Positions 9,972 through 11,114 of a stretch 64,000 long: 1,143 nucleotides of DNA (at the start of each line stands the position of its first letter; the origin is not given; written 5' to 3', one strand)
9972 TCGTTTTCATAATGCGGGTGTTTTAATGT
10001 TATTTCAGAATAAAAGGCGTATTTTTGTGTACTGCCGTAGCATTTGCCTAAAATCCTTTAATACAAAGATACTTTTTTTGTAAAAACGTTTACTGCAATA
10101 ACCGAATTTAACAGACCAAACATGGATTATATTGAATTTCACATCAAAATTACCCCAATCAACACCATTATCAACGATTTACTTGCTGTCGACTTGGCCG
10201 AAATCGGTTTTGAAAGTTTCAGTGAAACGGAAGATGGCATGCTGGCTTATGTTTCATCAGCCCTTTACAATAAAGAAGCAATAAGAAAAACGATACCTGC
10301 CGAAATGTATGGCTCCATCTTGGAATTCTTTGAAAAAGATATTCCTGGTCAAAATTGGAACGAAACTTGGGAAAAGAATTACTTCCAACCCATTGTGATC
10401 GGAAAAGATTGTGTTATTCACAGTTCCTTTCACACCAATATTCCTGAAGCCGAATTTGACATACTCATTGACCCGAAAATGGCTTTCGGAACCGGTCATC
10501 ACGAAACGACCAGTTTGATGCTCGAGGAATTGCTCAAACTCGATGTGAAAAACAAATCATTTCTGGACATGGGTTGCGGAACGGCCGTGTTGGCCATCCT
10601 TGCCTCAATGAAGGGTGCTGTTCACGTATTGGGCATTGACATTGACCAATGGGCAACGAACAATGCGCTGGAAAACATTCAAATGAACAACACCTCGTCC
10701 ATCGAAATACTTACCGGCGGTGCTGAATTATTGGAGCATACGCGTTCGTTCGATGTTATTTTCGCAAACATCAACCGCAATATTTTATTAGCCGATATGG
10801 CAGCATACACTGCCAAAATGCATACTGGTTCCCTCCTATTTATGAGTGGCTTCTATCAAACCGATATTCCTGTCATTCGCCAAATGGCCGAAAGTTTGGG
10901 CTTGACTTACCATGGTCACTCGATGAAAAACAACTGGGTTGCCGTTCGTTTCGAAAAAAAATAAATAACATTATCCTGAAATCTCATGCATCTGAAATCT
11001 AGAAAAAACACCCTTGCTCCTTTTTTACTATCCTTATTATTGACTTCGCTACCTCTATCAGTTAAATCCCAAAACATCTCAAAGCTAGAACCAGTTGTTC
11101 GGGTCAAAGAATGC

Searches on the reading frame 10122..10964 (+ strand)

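Call 57: search_protein_families(library=pfam, proteins=[window:10122-10964:+], max_evalue=0.01)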
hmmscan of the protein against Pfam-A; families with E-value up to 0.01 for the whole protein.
window:10122-10964:+ (280 aa): 12 families
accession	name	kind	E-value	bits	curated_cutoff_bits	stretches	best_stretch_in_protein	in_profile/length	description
PF06325.19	PrmA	-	8e-46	157.3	22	1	39-279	57-295/296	Ribosomal protein L11 methyltransferase (PrmA)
PF13847.12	Methyltransf_31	-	1.5e-09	38.1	27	1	143-216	3-81/145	Methyltransferase domain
PF13649.12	Methyltransf_25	-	1.6e-08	35.5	27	1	148-220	2-75/97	Methyltransferase domain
PF05175.20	MTS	-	3.2e-08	33.8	23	1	129-216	19-105/170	Methyltransferase small domain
PF13489.12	Methyltransf_23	-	1.6e-05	25.1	27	1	134-215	13-87/164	Methyltransferase domain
PF03602.21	Cons_hypoth95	-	2e-05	24.7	24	1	137-214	35-118/182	Conserved hypothetical protein 95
PF08241.18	Methyltransf_11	-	2.9e-05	25.1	21.2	1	148-216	1-67/95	Methyltransferase domain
PF08242.18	Methyltransf_12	-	0.00028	22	30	1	148-226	1-81/98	Methyltransferase domain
PF08003.17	Methyltransf_9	-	0.00054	19.5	23.8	1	141-215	113-188/315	Protein of unknown function (DUF1698)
PF02390.23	Methyltransf_4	-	0.0011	18.9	24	1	144-206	2-66/173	Putative methyltransferase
PF01209.24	Ubie_methyltran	-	0.0035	17.1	20.1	1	141-213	45-120/233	ubiE/COQ5 methyltransferase family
PF01135.25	PCMT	-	0.0047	17.2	20.3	1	133-214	64-147/210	Protein-L-isoaspartate(D-aspartate) O-methyltransferase (PCMT)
